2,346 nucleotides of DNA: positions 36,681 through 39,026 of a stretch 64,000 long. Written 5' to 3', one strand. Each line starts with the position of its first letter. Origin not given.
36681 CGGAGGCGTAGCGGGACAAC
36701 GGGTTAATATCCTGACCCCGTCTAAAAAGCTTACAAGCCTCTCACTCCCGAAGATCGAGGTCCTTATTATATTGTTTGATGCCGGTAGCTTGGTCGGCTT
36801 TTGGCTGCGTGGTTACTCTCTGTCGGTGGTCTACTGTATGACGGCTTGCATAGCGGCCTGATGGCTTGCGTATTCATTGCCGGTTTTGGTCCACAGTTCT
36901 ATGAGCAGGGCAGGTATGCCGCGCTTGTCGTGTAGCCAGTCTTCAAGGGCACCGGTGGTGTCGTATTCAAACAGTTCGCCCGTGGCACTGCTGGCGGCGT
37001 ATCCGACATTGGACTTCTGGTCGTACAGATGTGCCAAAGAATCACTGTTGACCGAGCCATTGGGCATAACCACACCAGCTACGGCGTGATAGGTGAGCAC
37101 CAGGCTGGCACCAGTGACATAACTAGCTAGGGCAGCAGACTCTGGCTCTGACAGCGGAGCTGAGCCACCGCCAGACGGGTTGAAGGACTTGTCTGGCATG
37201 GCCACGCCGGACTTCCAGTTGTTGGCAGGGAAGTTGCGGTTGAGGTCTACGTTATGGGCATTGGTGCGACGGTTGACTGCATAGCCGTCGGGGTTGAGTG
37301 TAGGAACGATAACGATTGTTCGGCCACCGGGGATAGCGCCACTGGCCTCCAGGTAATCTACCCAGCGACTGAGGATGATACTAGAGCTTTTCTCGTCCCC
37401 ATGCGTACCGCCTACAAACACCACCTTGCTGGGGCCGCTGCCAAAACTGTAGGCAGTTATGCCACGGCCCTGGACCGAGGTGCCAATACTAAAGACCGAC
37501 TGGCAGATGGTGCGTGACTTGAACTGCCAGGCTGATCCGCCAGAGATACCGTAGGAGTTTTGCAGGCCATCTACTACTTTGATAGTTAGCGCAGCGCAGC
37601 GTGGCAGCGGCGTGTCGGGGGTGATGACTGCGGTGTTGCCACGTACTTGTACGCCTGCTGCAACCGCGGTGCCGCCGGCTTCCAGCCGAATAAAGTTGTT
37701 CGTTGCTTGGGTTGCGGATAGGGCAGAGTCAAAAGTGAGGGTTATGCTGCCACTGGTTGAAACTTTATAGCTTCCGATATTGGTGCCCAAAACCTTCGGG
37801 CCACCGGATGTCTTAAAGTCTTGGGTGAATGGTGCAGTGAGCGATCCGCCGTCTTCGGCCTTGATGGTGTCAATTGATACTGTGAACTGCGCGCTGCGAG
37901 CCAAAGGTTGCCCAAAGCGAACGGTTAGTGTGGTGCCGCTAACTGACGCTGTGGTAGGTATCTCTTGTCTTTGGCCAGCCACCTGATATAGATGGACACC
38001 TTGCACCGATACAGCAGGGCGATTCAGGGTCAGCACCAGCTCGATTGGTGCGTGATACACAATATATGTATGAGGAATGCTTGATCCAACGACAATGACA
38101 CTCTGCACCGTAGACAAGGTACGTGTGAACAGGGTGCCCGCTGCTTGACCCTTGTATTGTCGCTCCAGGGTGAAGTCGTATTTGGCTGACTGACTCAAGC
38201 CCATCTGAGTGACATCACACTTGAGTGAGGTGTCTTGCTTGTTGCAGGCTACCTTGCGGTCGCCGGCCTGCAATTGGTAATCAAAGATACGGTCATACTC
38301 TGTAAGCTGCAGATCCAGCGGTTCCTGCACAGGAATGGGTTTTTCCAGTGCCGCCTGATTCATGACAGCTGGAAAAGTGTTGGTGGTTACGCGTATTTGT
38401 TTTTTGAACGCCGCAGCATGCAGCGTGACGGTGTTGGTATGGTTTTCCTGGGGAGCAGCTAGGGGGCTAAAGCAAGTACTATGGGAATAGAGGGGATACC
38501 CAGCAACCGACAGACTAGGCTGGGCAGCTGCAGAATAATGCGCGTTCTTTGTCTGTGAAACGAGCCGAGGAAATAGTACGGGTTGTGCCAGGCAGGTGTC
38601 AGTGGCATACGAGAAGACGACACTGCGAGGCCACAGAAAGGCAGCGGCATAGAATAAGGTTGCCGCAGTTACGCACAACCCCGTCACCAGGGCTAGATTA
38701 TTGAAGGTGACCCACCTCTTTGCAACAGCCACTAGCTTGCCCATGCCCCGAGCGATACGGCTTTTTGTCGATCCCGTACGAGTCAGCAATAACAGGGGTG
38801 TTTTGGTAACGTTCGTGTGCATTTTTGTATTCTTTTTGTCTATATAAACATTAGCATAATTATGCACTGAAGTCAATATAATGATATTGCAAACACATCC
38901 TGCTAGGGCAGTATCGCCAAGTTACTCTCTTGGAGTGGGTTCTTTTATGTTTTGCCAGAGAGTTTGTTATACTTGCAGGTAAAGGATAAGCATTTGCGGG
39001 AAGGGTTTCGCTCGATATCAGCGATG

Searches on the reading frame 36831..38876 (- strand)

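Call 78: search_protein_families(library=pfam, proteins=[window:36831-38876:-], max_evalue=0.001)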
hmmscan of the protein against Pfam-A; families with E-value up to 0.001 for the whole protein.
window:36831-38876:- (681 aa): 4 families
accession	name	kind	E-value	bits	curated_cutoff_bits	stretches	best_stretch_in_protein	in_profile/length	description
PF00246.29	Peptidase_M14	-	1.5e-20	74.4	21.6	1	460-670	17-270/286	Zinc carboxypeptidase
PF13205.12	Big_5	-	4e-13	50.4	23.6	1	368-453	15-104/105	Bacterial Ig-like domain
PF24827.1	AstE_AspA_cat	-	5.2e-10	39.6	25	1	484-553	4-68/192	Succinylglutamate desuccinylase/Aspartoacylase catalytic domain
PF10994.13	DUF2817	-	2.9e-07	30.7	23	1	485-551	54-120/341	Protein of unknown function (DUF2817)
